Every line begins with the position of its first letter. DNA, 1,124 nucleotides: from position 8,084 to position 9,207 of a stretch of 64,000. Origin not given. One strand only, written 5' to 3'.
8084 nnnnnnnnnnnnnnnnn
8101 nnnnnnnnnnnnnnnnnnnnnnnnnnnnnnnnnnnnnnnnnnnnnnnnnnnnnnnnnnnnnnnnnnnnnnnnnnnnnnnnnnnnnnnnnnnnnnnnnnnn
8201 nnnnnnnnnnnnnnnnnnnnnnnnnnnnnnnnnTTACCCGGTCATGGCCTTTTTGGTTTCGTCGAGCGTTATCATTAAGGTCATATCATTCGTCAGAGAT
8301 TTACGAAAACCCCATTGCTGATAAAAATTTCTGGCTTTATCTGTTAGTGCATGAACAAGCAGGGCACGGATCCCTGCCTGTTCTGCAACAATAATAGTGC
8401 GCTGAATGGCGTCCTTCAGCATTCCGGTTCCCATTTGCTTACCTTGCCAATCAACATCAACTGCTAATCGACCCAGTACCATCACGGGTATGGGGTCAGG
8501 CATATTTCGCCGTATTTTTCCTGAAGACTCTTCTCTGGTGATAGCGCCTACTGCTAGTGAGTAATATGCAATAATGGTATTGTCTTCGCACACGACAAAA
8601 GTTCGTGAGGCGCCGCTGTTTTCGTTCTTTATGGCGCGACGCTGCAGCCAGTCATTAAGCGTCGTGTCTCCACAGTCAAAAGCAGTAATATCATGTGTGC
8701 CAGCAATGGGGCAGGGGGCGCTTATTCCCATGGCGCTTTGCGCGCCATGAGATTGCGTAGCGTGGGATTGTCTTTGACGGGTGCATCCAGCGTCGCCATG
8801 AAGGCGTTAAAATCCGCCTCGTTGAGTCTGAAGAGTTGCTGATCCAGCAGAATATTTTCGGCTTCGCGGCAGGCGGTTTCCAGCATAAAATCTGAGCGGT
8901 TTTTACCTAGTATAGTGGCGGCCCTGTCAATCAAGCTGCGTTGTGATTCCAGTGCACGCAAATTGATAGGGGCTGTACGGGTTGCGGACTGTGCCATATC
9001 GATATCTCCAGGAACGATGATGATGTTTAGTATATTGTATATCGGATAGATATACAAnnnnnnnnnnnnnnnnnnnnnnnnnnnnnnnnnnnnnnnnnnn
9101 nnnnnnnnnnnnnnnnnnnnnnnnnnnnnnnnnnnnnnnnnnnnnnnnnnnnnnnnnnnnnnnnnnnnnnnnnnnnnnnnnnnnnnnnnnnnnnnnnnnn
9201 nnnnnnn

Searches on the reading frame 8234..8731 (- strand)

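Call 5: search_protein_families(library=pfam, proteins=[window:8234-8731:-], max_evalue=1)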
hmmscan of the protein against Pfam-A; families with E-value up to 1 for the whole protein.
window:8234-8731:- (165 aa): 4 families
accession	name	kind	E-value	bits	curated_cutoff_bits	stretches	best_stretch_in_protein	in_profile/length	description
PF13508.13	Acetyltransf_7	-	4.8e-09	36.9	27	1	42-143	3-83/84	Acetyltransferase (GNAT) domain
PF13673.13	Acetyltransf_10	-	1.6e-07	31.8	23.6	1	28-145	16-110/128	Acetyltransferase (GNAT) domain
PF00583.31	Acetyltransf_1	-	5e-07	30.4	20.7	1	27-142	15-116/116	Acetyltransferase (GNAT) family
PF08445.16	FR47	-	0.12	12.9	22.1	1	86-147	24-82/86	FR47-like protein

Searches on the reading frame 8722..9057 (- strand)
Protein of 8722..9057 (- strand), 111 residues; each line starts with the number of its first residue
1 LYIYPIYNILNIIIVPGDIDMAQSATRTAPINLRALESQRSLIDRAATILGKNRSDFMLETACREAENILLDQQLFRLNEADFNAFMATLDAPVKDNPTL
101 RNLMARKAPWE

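Call 5: search_protein_families(library=pfam, proteins=[window:8722-9057:-], max_evalue=1)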
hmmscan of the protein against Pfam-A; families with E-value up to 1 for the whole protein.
window:8722-9057:- (111 aa): 3 families
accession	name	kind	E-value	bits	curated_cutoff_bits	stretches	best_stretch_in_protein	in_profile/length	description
PF08681.18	TacA1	-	3.3e-26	91.5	21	1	31-106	2-77/80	Antitoxin TacA 1-like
PF21983.2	NikA-like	-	0.0042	17.6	27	1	26-68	2-44/72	Mobilization protein NikA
PF15919.11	HicB_lk_antitox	-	0.22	12.1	27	1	17-61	78-122/123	HicB_like antitoxin of bacterial toxin-antitoxin system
